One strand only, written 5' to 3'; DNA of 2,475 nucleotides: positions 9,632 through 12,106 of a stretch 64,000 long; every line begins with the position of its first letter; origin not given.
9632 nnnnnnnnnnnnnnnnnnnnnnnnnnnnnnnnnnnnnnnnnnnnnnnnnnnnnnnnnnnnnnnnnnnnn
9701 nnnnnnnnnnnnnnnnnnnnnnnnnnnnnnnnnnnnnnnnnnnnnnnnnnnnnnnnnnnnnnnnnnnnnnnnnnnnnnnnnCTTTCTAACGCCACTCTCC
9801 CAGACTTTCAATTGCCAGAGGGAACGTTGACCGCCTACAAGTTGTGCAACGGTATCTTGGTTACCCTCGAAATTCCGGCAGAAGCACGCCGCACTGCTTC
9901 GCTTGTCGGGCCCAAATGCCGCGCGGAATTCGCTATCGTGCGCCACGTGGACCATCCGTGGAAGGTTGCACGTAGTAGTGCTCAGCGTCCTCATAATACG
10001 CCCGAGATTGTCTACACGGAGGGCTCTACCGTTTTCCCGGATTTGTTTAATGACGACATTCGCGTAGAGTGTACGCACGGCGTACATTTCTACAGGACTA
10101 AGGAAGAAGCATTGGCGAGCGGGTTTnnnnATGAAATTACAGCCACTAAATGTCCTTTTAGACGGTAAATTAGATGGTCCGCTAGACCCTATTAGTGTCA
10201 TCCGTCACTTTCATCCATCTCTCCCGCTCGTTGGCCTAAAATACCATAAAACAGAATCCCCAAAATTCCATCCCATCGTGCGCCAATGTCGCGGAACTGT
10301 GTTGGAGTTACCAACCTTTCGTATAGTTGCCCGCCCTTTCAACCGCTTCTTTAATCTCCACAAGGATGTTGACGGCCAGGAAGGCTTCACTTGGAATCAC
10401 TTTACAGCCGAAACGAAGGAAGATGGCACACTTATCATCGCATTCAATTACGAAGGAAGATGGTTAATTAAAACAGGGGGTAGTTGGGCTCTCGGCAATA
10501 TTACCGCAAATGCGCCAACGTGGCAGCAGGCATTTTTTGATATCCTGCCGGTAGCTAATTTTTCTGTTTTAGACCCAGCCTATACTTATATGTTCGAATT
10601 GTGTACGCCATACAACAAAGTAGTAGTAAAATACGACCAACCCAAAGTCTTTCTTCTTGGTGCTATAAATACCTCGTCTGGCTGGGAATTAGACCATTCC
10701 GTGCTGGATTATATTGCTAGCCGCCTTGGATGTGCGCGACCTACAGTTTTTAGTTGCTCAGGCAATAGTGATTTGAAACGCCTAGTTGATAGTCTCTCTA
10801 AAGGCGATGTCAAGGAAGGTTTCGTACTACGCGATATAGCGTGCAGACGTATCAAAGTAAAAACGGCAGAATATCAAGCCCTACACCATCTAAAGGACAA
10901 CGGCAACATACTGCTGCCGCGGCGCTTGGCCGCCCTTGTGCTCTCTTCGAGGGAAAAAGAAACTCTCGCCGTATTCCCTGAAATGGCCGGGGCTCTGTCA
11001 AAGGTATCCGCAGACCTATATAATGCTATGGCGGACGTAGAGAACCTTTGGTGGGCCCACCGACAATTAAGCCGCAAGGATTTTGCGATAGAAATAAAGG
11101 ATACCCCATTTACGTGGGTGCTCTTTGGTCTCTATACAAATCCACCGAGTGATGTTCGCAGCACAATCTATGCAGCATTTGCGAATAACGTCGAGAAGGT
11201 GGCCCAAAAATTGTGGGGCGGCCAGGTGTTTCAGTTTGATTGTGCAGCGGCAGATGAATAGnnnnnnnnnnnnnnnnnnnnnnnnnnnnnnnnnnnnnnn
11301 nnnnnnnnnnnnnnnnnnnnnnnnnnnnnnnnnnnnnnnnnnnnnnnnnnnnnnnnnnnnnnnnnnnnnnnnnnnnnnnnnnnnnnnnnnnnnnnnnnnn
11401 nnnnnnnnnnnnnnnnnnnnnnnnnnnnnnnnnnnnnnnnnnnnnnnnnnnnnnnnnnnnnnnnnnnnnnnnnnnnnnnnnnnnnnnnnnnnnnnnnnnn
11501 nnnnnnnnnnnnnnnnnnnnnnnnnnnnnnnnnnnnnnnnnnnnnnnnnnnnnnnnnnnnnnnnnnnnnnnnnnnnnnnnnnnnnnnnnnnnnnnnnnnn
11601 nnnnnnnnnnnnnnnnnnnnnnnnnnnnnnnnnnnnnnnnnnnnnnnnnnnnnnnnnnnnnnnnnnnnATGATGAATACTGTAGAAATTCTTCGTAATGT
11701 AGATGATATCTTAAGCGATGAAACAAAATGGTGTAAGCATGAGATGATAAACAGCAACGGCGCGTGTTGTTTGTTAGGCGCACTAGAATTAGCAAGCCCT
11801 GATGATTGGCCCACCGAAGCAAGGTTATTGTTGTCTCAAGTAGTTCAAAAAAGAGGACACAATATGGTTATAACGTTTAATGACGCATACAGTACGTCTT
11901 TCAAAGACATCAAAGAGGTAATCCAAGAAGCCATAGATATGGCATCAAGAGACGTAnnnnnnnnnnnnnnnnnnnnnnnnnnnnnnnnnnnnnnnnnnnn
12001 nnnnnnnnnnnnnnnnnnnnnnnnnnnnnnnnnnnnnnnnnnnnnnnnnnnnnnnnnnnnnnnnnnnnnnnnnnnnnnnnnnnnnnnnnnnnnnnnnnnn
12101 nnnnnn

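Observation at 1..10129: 315-bp near-identical direct repeat 9.8 kb apart, duplicating the C-terminal domain of a pentapeptide-repeat protein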

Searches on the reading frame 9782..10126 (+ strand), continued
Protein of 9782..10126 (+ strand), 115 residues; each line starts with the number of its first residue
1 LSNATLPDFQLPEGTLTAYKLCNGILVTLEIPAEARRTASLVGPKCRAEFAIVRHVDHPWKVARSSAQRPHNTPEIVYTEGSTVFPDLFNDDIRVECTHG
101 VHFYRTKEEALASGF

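Call 49: predict_structure(alignment_id=A4)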
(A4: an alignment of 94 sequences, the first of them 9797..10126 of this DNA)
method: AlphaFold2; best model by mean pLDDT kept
length: 110 residues; sequences in the alignment: 94
mean_pLDDT: 89.5   pTM: 0.82
mean pLDDT of the five models: 89.5, 89.3, 89.3, 88.5, 87.7
residues with pLDDT >= 90: 79; 70-90: 20; 50-70: 10; < 50: 1
segments of 3 or more residues with pLDDT < 50: none
pLDDT, mean of each block of 10 residues (from residue 1): 75 96 97 90 97 95 65 96 91 91 92
secondary structure, 60 per line:
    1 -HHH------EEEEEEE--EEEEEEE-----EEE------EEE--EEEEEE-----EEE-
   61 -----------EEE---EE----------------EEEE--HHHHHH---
elements in order: E11-17 E20-26 E32-34 E41-43 E46-51 E57-59 E72-74 E96-99 H102-107

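Call 55: fold_search(model_id=the predicted structure, library=viral)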
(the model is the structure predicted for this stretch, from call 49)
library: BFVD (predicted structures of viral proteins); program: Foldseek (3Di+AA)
matches with E <= 10: 376; with E <= 0.001: 29
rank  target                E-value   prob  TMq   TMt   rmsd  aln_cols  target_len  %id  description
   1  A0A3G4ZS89            7.7e-09  1.00  0.82  0.28   2.7       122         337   30  Pentapeptide repeat-containing protein [Edafosvirus sp.]
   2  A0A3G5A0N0            6.1e-08  1.00  0.80  0.26   2.9       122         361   20  MORN repeat-containing protein [Harvfovirus sp.]
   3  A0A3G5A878            3.7e-07  1.00  0.81  0.32   2.6       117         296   20  MORN repeat-containing protein [Hyperionvirus sp.]
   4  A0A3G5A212            4.6e-07  1.00  0.78  0.37   3.4       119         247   19  Uncharacterized protein [Harvfovirus sp.]
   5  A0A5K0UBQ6            1.1e-06  1.00  0.70  0.28   3.1       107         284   23  Uncharacterized protein (Fragment) [Yasminevirus sp. GU-2018]
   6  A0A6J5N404            2.5e-06  1.00  0.74  0.49   2.4       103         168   26  Uncharacterized protein [uncultured Caudovirales phage]
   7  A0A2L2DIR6            5.5e-06  1.00  0.63  0.55   7.8       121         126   20  Uncharacterized protein [Acanthamoeba polyphaga mimivirus]
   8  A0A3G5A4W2            6.2e-06  1.00  0.81  0.21   2.7       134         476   20  MORN repeat-containing protein [Harvfovirus sp.]
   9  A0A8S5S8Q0            1.2e-05  1.00  0.72  0.41   3.2       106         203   28  HEAT repeat domain-containing protein [Phage sp. ctGns7]
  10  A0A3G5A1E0            1.2e-05  1.00  0.72  0.20   2.9       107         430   17  MORN repeat-containing protein [Gaeavirus sp.]
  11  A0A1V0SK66            2.0e-05  1.00  0.62  0.09   9.3       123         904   20  RING finger domain protein [Klosneuvirus KNV1]
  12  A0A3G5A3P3            2.3e-05  1.00  0.80  0.24   2.7       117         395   20  Uncharacterized protein (Fragment) [Harvfovirus sp.]
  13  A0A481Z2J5            2.5e-05  1.00  0.67  0.06   9.4       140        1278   21  Uncharacterized protein [Pithovirus LCPAC101]
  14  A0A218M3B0            2.6e-05  1.00  0.74  0.42   4.2       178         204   21  Uncharacterized protein [Acidovorax phage ACP17]
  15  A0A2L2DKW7            3.4e-05  1.00  0.67  0.45   7.6       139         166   16  Uncharacterized protein [Acanthamoeba polyphaga mimivirus]
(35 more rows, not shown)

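Call 65: get_annotated_region(hit=H6, flank=4000)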
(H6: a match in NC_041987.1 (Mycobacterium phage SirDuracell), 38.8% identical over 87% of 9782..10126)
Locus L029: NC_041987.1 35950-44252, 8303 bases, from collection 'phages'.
description: Mycobacterium phage SirDuracell, complete genome.
organism: Mycobacterium phage SirDuracell (NCBI taxid 1034116)
taxonomy: Viruses; Duplodnaviria; Heunggongvirae; Uroviricota; Caudoviricetes; Kostyavirus; Kostyavirus sirduracell
host: Mycobacterium smegmatis mc2 155; source: soil; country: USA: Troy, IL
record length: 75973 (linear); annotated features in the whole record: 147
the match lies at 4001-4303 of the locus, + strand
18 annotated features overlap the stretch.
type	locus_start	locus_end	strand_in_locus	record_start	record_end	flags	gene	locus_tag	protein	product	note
CDS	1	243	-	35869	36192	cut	50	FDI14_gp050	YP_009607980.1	hypothetical protein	-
CDS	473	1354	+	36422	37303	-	51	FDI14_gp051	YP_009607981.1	integrase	-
CDS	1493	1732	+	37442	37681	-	52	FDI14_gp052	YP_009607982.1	hypothetical protein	-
CDS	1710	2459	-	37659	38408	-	53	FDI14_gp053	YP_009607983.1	hypothetical protein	-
CDS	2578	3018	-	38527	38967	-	54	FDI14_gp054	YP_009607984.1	transcriptional repressor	-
CDS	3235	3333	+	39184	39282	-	55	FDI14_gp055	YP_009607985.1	hypothetical protein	-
CDS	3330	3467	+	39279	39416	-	56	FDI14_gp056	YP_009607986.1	hypothetical protein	-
CDS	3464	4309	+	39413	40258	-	57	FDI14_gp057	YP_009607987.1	hypothetical protein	-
CDS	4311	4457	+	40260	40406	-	58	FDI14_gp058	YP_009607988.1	hypothetical protein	-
CDS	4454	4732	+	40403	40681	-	59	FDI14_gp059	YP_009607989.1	hypothetical protein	-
CDS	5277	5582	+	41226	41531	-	60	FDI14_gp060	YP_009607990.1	hypothetical protein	-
CDS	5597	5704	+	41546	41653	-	61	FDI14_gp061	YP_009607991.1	hypothetical protein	-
CDS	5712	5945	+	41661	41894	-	62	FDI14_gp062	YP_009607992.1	hypothetical protein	-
CDS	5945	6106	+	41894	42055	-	63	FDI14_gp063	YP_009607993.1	hypothetical protein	-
CDS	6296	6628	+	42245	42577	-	64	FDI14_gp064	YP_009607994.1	secreted protein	-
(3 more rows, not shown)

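Call 66: get_annotated_region(hit=H4, flank=4000)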
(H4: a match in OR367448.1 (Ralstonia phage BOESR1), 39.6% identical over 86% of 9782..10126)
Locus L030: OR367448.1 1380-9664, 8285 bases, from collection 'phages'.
description: Ralstonia phage BOESR1, complete genome.
organism: Ralstonia phage BOESR1 (NCBI taxid 3034917)
taxonomy: Viruses; Duplodnaviria; Heunggongvirae; Uroviricota; Caudoviricetes; Autographiviridae; Gyeongsanvirus
host: Ralstonia pseudosolanacearum (NCPPB 4694); source: -; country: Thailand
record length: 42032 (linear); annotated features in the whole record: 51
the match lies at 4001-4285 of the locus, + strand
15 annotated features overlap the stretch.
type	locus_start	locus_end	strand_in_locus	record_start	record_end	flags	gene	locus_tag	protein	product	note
CDS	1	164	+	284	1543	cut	-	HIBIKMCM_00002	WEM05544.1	terminase large subunit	-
CDS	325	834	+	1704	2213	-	-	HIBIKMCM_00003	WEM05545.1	homing endonuclease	-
CDS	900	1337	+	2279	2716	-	-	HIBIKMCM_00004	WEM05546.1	terminase large subunit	-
CDS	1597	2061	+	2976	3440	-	-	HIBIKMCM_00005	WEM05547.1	hypothetical protein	-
CDS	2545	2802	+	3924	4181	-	-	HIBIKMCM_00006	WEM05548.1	hypothetical protein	-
CDS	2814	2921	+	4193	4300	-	-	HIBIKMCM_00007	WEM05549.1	hypothetical protein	-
CDS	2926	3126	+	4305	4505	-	-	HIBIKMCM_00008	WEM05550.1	hypothetical protein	-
CDS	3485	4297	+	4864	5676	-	-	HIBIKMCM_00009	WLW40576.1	hypothetical protein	-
CDS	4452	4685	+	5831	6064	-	-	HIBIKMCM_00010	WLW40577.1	hypothetical protein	-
CDS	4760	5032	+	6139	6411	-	-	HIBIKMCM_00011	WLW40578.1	hypothetical protein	-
CDS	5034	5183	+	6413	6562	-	-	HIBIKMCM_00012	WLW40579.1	hypothetical protein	-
CDS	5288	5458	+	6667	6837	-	-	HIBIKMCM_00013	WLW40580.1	hypothetical protein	-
CDS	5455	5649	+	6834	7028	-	-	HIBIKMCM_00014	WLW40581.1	hypothetical protein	-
CDS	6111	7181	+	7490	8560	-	-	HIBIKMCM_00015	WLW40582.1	integrase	-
CDS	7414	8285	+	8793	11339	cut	-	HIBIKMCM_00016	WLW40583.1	RNA polymerase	-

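Call 78: search_protein_representatives(protein=window:9797-10126:+)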
Query: 110 residues. Proteins with E-value up to 0.001 (for the whole library): 1703; up to 1e-10: 338; up to 1e-30: 1. The best 150 are listed.
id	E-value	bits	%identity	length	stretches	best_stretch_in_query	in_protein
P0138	6.6e-31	122.6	59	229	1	1-110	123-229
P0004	1.7e-24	101.9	59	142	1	1-105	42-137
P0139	8.8e-22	93.2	52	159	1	1-110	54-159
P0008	9.0e-22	93.2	56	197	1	1-105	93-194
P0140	1.6e-21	92.4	54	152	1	1-105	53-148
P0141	5.0e-21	90.8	47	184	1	1-105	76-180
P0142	9.4e-21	89.9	51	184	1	1-105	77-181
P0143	9.6e-21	89.9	54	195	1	7-105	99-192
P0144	2.4e-20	88.6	45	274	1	1-105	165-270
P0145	2.9e-20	88.3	58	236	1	1-109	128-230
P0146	4.1e-20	87.8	46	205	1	1-105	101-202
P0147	4.5e-20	87.7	51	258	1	7-107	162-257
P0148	5.1e-20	87.5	49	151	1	1-105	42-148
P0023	6.0e-20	87.3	49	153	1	4-107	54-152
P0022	9.0e-20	86.7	56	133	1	1-105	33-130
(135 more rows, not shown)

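Call 86: find_related_loci(query=A4, collection=genome_contigs, flank=5000)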
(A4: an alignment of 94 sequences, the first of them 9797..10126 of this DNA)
Query A4 (110 aa) in genome_contigs; peptide patterns used: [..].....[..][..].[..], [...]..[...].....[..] (x = any residue, [..] = any of these).
99 stretches matched a pattern; 79 encode a relative of the query (tblastn E <= 1e-3); 78 distinct loci.
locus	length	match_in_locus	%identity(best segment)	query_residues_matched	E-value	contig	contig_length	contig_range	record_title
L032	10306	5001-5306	50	1-105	5e-30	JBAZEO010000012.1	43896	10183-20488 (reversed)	MAG: Dehalococcoidia bacterium isolate SO_2017_LW3_128 NODE_1917_length_43961_cov_7.383447_LW162_2017, whole genome shot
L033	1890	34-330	51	1-105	3e-27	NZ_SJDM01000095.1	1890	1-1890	Crenalkalicoccus roseus strain YIM 78023 Scaffold95, whole genome shotgun sequence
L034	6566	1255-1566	50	1-105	7e-27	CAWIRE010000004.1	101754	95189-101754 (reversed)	MAG: uncultured Alphaproteobacteria bacterium isolate MFD03044.bin.1.46 genome assembly, contig: contig_30827, whole gen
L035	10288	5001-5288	47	1-105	7e-25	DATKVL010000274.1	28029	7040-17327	MAG TPA_asm: Dehalococcoidia bacterium isolate SMAG_U14132 k141_543999, whole genome shotgun sequence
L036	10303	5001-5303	46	1-102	6e-24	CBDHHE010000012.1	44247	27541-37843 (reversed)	MAG: Thermohalobaculum sp. isolate fc9bf4ae-d857-494c-bdf8-814d2b260f6e genome assembly, contig: contig_12, whole genome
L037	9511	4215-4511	44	1-105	3e-21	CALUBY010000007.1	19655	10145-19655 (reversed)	MAG: uncultured bacterium isolate LGMHLTr32Z_bin.9.MAG genome assembly, contig: NODE_181_length_19655_cov_60.105612, who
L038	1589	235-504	45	6-105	5e-21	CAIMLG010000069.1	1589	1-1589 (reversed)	MAG: uncultured Verrucomicrobia subdivision 3 bacterium isolate MJ-time_bin-6593 genome assembly, contig: bin-6593:069/3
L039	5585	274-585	41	1-105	1e-20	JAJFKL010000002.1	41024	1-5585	MAG: Gammaproteobacteria bacterium isolate OFTM147 OFTM147_1, whole genome shotgun sequence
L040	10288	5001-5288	43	6-107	6e-19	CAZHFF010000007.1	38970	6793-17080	MAG TPA_asm: uncultured Candidatus Saccharibacteria bacterium isolate SRP193661_co2_156 genome assembly, contig: NODE_10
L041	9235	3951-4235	42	6-105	1e-18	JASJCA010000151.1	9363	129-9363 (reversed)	MAG: Rhodobacter sp. isolate MO_135.B1 MO_135.c_6369, whole genome shotgun sequence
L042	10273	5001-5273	41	6-105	1e-18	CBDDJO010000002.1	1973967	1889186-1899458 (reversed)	MAG: Rhodospirillales bacterium isolate da2743c5-98de-4a1b-852b-4e923ef405be genome assembly, contig: contig_2, whole ge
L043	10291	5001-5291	40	6-107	2e-18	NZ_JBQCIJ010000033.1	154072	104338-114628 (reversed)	MAG: Pseudoxanthomonas sp. isolate bin811 k141_442607, whole genome shotgun sequence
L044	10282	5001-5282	41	6-105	3e-18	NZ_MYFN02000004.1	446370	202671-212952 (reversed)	Shinella sumterensis strain MEC087 scaffold_3, whole genome shotgun sequence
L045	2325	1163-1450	45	6-107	2e-18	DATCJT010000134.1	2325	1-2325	MAG TPA_asm: Methylophilaceae bacterium isolate SMAG_U7077 k141_153955, whole genome shotgun sequence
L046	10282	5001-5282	42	6-105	1e-17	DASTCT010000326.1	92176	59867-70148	MAG TPA_asm: Candidatus Angelobacter sp. isolate SMAG_U800 k141_1675241, whole genome shotgun sequence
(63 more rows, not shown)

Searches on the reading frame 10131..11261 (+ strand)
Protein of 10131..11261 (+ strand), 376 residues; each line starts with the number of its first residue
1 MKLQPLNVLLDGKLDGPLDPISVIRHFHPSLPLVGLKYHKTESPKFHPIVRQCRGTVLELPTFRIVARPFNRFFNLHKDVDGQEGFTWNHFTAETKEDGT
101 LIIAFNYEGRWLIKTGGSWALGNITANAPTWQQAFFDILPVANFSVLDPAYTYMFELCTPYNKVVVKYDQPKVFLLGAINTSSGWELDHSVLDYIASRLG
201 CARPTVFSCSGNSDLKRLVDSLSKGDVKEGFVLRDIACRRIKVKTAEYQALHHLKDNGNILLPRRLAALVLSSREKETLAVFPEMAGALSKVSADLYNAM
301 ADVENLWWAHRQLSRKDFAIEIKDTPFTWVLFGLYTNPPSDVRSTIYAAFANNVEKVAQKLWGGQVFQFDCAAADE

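Call 7: search_protein_families(library=pfam, proteins=[window:10131-11258:+], max_evalue=0.01)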
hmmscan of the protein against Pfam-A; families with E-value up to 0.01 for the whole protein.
window:10131-11258:+ (376 aa): 1 family
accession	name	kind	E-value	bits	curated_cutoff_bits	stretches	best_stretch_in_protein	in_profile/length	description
PF09511.15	RNA_lig_T4_1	-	2.5e-14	54.1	28.3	1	52-248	1-227/227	RNA ligase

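Call 26: find_encoding_contigs(protein=window:10131-11261:+, flank=10000, max_places=10)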
Protein window:10131-11261:+ (376 aa): no gene with exactly this product is on record in the collection.

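Call 72: search_protein_families(library=ncbifam, proteins=[window:10131-11258:+], max_evalue=0.001)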
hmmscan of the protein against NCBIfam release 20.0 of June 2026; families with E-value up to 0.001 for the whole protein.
window:10131-11258:+ (376 aa): 1 family
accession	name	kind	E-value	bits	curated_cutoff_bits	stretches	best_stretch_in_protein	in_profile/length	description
TIGR02308.1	RNA_lig_T4_1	equivalog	5.3e-18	65.3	242.25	1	48-323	47-328/373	T4 RnlA family RNA ligase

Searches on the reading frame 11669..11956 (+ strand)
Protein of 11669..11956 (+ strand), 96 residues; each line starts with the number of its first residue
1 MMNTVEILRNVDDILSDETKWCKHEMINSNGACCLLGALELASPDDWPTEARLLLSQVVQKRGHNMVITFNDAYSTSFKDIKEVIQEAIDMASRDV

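Call 41: search_protein_families(library=pfam, proteins=[window:11669-11956:+], max_evalue=0.01)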
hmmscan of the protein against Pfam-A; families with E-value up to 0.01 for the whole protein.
window:11669-11956:+ (96 aa): 1 family
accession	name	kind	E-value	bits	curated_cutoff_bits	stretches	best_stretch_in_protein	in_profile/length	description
PF19698.5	DUF6197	-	3e-11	44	24.6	1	4-90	6-110/111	Family of unknown function (DUF6197)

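Call 60: list_cluster_members(proteins=[L001:160-378:+, L001:384-704:+, L001:4401-5237:+, L001:5245-5676:+, L001:6132-6662:+, L001:7064-7786:+, L001:8565-9227:+, L001:3013-3402:+, L002:54-449:+, window:11669-11956:+])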
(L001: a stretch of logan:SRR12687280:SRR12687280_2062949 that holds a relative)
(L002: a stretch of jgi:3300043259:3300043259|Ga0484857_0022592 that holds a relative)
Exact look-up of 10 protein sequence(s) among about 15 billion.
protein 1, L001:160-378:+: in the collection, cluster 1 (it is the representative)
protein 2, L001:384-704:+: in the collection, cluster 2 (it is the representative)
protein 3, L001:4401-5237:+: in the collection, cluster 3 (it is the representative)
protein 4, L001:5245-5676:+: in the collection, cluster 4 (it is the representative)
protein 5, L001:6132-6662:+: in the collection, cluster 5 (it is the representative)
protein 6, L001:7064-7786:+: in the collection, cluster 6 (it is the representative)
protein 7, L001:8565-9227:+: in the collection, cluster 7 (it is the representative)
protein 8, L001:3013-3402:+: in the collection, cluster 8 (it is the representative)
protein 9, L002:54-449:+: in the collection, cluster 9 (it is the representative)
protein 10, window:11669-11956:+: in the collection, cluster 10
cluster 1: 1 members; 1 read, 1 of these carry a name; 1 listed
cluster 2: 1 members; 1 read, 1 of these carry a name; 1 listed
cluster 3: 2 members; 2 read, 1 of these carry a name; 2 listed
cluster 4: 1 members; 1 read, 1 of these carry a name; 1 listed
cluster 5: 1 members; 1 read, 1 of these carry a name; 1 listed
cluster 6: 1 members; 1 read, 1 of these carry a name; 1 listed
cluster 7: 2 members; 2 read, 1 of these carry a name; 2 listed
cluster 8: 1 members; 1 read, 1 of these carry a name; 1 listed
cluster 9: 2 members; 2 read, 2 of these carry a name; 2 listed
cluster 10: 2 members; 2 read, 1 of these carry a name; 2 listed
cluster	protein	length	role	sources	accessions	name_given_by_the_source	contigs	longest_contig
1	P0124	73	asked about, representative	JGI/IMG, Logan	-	hypothetical protein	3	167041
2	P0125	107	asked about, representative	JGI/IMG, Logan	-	hypothetical protein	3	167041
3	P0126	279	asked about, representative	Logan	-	-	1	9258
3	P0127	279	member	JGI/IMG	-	hypothetical protein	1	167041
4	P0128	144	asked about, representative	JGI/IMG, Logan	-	hypothetical protein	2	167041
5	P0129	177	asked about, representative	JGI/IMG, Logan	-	calcineurin-like phosphoesterase family protein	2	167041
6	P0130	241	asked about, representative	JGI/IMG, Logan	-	hypothetical protein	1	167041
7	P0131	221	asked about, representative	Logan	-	-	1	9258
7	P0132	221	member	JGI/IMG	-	hypothetical protein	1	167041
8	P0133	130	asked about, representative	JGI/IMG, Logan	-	hypothetical protein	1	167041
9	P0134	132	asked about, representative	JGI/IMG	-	cytochrome c-type biogenesis protein CcmH/NrfG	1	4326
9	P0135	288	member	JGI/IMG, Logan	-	hypothetical protein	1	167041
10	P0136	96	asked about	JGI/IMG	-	hypothetical protein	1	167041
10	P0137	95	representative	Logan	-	-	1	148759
